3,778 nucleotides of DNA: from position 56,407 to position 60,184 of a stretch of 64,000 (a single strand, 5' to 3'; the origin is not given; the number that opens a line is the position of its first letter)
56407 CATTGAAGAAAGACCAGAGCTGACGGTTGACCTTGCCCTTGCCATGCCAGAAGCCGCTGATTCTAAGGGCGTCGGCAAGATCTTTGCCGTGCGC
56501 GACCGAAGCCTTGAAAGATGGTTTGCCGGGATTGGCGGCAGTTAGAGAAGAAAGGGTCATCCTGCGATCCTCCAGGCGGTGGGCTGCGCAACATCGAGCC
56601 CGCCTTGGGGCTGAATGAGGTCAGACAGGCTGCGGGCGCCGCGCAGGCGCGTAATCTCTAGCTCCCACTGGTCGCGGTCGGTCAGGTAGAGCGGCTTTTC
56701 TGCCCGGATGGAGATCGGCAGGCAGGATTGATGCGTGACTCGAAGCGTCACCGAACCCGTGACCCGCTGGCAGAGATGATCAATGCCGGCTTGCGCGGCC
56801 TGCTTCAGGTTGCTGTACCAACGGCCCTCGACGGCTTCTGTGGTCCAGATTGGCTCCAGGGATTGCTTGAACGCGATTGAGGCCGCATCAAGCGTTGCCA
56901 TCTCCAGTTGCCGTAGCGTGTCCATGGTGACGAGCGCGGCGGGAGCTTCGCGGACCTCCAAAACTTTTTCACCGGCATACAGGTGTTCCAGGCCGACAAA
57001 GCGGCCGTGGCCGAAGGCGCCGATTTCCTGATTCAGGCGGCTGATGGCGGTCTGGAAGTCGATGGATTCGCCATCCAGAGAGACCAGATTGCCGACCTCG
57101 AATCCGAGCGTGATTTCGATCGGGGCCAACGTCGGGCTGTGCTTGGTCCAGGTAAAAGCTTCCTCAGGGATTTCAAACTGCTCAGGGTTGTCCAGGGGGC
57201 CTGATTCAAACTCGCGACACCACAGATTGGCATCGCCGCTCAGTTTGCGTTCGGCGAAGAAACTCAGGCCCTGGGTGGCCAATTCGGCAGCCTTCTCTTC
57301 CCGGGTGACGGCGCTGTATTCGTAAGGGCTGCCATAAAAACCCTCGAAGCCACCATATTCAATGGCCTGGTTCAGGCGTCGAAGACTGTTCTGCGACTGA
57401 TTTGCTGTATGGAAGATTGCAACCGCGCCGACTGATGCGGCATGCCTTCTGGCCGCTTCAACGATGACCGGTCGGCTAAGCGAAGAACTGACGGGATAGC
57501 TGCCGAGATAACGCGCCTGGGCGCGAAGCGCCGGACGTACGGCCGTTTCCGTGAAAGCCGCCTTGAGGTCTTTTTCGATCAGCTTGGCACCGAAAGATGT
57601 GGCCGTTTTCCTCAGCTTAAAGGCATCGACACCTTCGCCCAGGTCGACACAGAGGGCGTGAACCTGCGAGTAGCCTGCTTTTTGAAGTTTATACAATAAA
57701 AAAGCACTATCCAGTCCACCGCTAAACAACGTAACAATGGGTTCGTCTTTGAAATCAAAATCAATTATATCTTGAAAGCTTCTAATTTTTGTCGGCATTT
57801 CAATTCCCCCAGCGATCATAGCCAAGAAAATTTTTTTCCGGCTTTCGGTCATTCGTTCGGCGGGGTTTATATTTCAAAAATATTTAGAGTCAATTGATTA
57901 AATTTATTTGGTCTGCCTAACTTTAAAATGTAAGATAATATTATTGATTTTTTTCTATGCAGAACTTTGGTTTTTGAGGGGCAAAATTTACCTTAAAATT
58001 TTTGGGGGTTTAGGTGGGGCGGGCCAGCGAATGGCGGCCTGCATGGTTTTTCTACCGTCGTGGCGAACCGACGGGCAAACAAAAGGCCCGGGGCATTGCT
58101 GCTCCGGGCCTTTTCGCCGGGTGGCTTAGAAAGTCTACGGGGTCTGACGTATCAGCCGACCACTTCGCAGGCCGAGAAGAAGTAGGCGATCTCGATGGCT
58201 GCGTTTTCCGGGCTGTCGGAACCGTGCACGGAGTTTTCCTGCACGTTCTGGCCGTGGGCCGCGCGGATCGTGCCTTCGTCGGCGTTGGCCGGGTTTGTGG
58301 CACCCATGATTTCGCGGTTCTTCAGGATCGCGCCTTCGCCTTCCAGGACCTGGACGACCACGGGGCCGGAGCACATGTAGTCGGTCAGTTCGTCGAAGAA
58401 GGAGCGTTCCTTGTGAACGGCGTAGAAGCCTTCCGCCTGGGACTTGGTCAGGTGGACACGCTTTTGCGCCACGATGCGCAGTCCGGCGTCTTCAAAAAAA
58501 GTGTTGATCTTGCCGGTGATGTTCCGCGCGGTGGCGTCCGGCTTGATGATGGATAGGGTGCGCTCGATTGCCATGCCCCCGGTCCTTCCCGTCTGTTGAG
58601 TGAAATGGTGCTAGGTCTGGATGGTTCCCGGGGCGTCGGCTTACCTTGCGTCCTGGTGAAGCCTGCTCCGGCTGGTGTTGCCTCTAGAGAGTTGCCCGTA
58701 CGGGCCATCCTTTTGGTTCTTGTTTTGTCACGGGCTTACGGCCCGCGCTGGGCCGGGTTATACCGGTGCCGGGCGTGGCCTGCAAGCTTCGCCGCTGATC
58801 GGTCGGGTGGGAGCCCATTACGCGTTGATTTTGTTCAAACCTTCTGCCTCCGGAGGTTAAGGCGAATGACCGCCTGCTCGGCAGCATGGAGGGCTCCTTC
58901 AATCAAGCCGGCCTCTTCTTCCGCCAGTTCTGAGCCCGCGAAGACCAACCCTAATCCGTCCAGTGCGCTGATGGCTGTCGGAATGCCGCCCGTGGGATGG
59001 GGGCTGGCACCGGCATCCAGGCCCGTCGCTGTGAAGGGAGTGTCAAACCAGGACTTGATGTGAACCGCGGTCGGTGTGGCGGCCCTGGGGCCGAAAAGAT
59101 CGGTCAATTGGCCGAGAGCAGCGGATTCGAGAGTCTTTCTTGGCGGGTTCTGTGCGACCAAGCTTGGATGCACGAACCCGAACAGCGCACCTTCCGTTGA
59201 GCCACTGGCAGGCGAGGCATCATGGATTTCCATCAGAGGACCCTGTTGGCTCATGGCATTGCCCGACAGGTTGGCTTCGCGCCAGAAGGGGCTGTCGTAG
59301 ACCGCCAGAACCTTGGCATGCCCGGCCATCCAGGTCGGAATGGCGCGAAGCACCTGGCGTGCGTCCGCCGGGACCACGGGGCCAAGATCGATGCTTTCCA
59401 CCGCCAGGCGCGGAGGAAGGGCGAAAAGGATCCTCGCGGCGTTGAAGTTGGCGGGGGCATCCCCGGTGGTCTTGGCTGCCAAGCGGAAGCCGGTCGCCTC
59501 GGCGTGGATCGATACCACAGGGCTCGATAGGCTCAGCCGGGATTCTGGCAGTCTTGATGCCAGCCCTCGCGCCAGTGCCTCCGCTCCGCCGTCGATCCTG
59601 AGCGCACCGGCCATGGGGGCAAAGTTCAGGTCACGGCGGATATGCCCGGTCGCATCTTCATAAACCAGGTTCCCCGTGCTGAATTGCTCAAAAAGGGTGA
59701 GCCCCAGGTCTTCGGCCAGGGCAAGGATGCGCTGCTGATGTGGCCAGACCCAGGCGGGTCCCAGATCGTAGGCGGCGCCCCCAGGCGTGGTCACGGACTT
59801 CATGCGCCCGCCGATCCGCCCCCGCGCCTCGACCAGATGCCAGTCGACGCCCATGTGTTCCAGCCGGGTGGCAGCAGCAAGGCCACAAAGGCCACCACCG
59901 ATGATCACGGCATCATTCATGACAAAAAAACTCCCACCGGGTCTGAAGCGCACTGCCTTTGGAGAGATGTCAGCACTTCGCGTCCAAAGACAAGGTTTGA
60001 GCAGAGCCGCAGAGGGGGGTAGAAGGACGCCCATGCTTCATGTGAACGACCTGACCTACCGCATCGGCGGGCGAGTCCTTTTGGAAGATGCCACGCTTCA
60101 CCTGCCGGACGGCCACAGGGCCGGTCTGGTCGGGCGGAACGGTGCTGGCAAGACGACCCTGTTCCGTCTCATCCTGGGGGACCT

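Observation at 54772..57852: ArgG-like PP-loop ligase + PF10014-type 2OG-Fe dioxygenase + EamA exporter: candidate small-molecule pathway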

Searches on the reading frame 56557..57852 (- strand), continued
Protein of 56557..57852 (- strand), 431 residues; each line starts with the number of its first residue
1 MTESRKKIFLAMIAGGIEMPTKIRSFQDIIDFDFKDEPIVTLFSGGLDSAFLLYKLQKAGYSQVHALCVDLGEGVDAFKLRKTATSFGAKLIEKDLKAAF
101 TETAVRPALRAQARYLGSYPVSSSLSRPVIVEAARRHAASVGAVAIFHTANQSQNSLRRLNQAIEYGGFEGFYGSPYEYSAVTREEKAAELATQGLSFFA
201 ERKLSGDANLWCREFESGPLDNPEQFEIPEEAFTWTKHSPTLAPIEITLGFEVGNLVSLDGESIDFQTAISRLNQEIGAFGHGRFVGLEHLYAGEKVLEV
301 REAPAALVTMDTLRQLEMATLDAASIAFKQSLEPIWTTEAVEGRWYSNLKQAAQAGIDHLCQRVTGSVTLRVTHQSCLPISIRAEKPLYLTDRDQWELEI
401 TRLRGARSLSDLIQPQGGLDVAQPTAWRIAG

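Call 63: search_protein_families(library=pfam, proteins=[P0038, P0102, P0026, P0021, P0007, P0076], max_evalue=0.001)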
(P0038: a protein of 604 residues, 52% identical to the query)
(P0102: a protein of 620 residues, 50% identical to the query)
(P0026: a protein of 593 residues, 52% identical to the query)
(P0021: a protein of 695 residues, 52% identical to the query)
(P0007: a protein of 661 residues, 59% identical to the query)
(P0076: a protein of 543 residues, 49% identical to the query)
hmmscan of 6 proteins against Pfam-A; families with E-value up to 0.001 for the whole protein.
P0038 (604 aa): 2 families
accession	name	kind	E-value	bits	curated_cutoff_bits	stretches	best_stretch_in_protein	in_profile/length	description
PF20979.2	Arginosuc_syn_C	-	4.8e-25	88.9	27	1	401-567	2-169/219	Arginosuccinate synthase C-terminal domain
PF00764.25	Arginosuc_synth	-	7.9e-18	65.5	27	1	235-361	2-130/162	Arginosuccinate synthase N-terminal HUP domain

P0102 (620 aa): 4 families
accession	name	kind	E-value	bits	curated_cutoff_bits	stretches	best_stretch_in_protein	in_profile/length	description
PF20979.2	Arginosuc_syn_C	-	2e-20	73.8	27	1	213-377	2-167/219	Arginosuccinate synthase C-terminal domain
PF00764.25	Arginosuc_synth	-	8.5e-19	68.6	27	1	47-173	2-130/162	Arginosuccinate synthase N-terminal HUP domain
PF01411.24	tRNA-synt_2c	-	4e-05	22.8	30.3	1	460-543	478-551/552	tRNA synthetases class II (A)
PF00733.27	Asn_synthase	-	0.00047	20.4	21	1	43-95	16-70/354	Asparagine synthase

P0026 (593 aa): 3 families
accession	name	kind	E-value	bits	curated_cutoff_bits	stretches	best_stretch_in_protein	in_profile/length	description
PF20979.2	Arginosuc_syn_C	-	7.5e-25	88.2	27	1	391-559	2-171/219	Arginosuccinate synthase C-terminal domain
PF00764.25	Arginosuc_synth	-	1.1e-18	68.3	27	1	225-353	2-132/162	Arginosuccinate synthase N-terminal HUP domain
PF00733.27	Asn_synthase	-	0.00049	20.3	21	0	223-279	18-76/354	Asparagine synthase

P0021 (695 aa): 4 families
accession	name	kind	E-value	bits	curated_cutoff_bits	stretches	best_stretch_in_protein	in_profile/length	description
PF00892.27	EamA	-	2.6e-26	92.9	28.2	2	149-285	2-131/135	EamA-like transporter family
PF20979.2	Arginosuc_syn_C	-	3e-21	76.5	27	1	493-657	2-167/219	Arginosuccinate synthase C-terminal domain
PF00764.25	Arginosuc_synth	-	1.3e-19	71.2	27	1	327-454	2-131/162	Arginosuccinate synthase N-terminal HUP domain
PF00733.27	Asn_synthase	-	0.00048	20.3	21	0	325-378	18-73/354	Asparagine synthase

P0007 (661 aa): 4 families
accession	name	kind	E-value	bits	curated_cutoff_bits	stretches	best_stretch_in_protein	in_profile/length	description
PF10014.15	2OG-Fe_Oxy_2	-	1.3e-59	201.6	23.1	1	465-656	2-191/192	2OG-Fe dioxygenase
PF00764.25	Arginosuc_synth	-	1.3e-22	81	27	1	22-149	2-131/162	Arginosuccinate synthase N-terminal HUP domain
PF20979.2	Arginosuc_syn_C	-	1.6e-22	80.7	27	1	188-382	2-197/219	Arginosuccinate synthase C-terminal domain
PF00733.27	Asn_synthase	-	0.00048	20.3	21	1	19-111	17-106/354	Asparagine synthase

P0076 (543 aa): 3 families
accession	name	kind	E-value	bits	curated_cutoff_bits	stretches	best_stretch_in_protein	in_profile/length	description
PF20979.2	Arginosuc_syn_C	-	1.6e-21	77.4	27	1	333-497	2-167/219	Arginosuccinate synthase C-terminal domain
PF00764.25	Arginosuc_synth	-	3.1e-18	66.8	27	1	167-294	2-131/162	Arginosuccinate synthase N-terminal HUP domain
PF00733.27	Asn_synthase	-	0.00021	21.5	21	1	163-216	16-71/354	Asparagine synthase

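Call 65: find_encoding_contigs(protein=P0092, flank=8000, max_places=1)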
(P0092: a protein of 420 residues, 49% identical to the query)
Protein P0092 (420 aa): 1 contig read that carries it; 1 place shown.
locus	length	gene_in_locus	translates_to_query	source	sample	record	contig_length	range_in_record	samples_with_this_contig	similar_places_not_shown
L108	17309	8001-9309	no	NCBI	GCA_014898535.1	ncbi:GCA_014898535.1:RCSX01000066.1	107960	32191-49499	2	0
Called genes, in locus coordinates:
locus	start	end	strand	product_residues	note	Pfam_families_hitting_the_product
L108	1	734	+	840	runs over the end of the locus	PF14555:UBA_4 (weak)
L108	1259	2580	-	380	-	PF00226:DnaJ, PF01556:DnaJ_C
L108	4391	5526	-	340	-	PF14226:DIOX_N, PF03171:2OG-FeII_Oxy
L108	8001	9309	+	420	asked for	PF00764:Arginosuc_synth, PF20979:Arginosuc_syn_C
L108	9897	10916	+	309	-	PF01411:tRNA-synt_2c, PF07973:tRNA_SAD (weak)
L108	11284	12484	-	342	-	PF00795:CN_hydrolase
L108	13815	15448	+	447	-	PF07690:MFS_1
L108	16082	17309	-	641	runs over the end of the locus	-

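Call 66: find_encoding_contigs(protein=P0051, flank=8000, max_places=1)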
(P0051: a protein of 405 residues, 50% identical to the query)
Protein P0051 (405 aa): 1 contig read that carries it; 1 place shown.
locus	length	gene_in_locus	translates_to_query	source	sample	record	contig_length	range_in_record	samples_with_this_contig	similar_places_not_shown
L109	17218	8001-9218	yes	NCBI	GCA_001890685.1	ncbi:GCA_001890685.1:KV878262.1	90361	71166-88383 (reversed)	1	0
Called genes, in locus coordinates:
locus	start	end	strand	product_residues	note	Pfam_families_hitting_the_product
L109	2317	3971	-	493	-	PF07690:MFS_1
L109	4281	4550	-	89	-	-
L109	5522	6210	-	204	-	PF09382:RQC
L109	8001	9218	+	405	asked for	PF00764:Arginosuc_synth, PF20979:Arginosuc_syn_C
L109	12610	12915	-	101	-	-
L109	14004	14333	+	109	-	-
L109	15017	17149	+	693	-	PF01593:Amino_oxidase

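Call 75: predict_structure(alignment_id=A1)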
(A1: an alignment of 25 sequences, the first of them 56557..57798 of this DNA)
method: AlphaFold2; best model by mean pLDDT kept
length: 413 residues; sequences in the alignment: 25
mean_pLDDT: 91.1   pTM: 0.87
mean pLDDT of the five models: 91.1, 90.2, 89.6, 89.0, 88.2
residues with pLDDT >= 90: 311; 70-90: 79; 50-70: 7; < 50: 16
segments of 3 or more residues with pLDDT < 50: 399-413
pLDDT, mean of each block of 10 residues (from residue 1): 87 97 95 97 98 90 96 97 96 93 91 97 98 80 91 95 91 94 83 88 85 91 96 98 97 97 94 82 95 98 98 97 92 98 98 98 98 93 86 64 41 33
secondary structure, 60 per line:
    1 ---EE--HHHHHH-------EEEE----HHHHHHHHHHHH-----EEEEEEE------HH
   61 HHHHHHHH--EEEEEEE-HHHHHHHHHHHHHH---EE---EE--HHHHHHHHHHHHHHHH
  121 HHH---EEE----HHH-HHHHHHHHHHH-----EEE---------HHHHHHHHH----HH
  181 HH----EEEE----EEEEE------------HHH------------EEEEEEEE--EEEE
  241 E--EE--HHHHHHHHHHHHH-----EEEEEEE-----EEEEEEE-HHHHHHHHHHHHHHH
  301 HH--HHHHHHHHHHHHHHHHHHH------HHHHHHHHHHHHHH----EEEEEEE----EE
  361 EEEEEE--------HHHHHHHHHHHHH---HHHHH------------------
elements in order: H8-13 E21-24 H29-40 E46-52 H59-68 E71-77 H79-92 H105-123 E127-129 H138-148 E154-156 H166-174 H179-182 E187-190 E195-199 E227-234 E237-241 H248-260 E266-272 E278-284 H286-302 H305-323 H330-343 E348-354 E359-366 H375-387 H391-395

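Call 77: fold_search(model_id=the predicted structure, library=pdb)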
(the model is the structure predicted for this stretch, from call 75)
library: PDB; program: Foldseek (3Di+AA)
matches with E <= 10: 1706; with E <= 0.001: 164
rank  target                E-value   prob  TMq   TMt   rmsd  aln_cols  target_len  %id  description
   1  9leh_B                3.7e-49  1.00  0.88  0.95   1.6       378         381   51  nitrile synthetase ArtA (released 2026-01-14)
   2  9lei_B                1.7e-48  1.00  0.87  0.95   1.7       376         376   51  Nitrile synthetase ArtA (released 2026-01-14)
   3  9leh_A                2.7e-48  1.00  0.88  0.95   1.6       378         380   51  nitrile synthetase ArtA (released 2026-01-14)
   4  9lei_A                4.0e-48  1.00  0.87  0.95   1.8       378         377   51  Nitrile synthetase ArtA (released 2026-01-14)
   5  9lei_D                5.4e-47  1.00  0.85  0.92   2.4       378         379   51  Nitrile synthetase ArtA (released 2026-01-14)
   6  9lei_C                1.3e-46  1.00  0.85  0.95   1.7       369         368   50  Nitrile synthetase ArtA (released 2026-01-14)
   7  1kh1_B                4.1e-32  1.00  0.78  0.85   4.5       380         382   30  Crystal Structure of Thermus thermophilus HB8 Argininosuccinate Synthetase (released 2002-04-03)
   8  1kh1_D                7.3e-32  1.00  0.80  0.85   4.4       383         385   30  Crystal Structure of Thermus thermophilus HB8 Argininosuccinate Synthetase (released 2002-04-03)
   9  1kh1_C                7.3e-32  1.00  0.79  0.84   3.8       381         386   30  Crystal Structure of Thermus thermophilus HB8 Argininosuccinate Synthetase (released 2002-04-03)
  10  7k5z_A                3.6e-31  1.00  0.79  0.84   5.7       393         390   26  Crystal Structure of Argininosuccinate synthase from Legionella pneumophila Philadelphia 1 in complex with ANPPNP and  (released 2020-09-30)
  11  6xnq_A                4.7e-31  1.00  0.79  0.84   5.2       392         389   26  Crystal Structure of Argininosuccinate synthase from Legionella pneumophila Philadelphia 1 (released 2020-07-22)
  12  1kh1_A                5.3e-31  1.00  0.79  0.85   4.5       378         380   30  Crystal Structure of Thermus thermophilus HB8 Argininosuccinate Synthetase (released 2002-04-03)
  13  7k5z_B                5.3e-31  1.00  0.79  0.84   5.6       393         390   26  Crystal Structure of Argininosuccinate synthase from Legionella pneumophila Philadelphia 1 in complex with ANPPNP and  (released 2020-09-30)
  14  7k5z_D                1.0e-30  1.00  0.80  0.84   5.7       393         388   26  Crystal Structure of Argininosuccinate synthase from Legionella pneumophila Philadelphia 1 in complex with ANPPNP and  (released 2020-09-30)
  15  4nzp                  3.1e-30  1.00  0.76  0.82   4.7       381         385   28  The crystal structure of argininosuccinate synthase from Campylobacter jejuni subsp. jejuni NCTC 11168 (released 2014-01-15)
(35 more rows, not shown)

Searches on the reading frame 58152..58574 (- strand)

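Call 3: search_protein_families(library=pfam, proteins=[window:58152-58574:-], max_evalue=0.01)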
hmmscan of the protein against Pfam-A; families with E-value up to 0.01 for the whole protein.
window:58152-58574:- (140 aa): 1 family
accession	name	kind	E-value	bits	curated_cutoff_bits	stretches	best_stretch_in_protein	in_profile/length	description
PF00334.24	NDK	-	3.2e-53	179.7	27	1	4-137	1-134/135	Nucleoside diphosphate kinase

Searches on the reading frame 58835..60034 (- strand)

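Call 3: search_protein_families(library=pfam, proteins=[window:58835-60034:-], max_evalue=0.01)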
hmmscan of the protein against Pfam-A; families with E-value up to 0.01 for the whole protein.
window:58835-60034:- (399 aa): 8 families
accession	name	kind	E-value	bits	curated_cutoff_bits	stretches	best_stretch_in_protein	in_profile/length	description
PF01593.30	Amino_oxidase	-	6.4e-37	128.3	19.8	2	141-389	193-439/443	Flavin containing amine oxidoreductase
PF13450.12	NAD_binding_8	-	4.8e-14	52.8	21.9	1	44-109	1-67/68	NAD(P)-binding Rossmann-like domain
PF12831.13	FAD_oxidored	-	3.6e-05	23.7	27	1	41-80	1-40/416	FAD dependent oxidoreductase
PF01494.25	FAD_binding_3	-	0.00031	20.5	22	1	41-73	3-35/349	FAD binding domain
PF00890.30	FAD_binding_2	-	0.00036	20.3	20.4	1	41-81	1-39/414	FAD binding domain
PF07992.20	Pyr_redox_2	-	0.00046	20.2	26.1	1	40-75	143-178/291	Pyridine nucleotide-disulphide oxidoreductase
PF00070.33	Pyr_redox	-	0.0016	19.3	22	1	42-75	2-35/82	Pyridine nucleotide-disulphide oxidoreductase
PF01266.30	DAO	-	0.0082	16.1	27.9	0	41-80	1-44/353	FAD dependent oxidoreductase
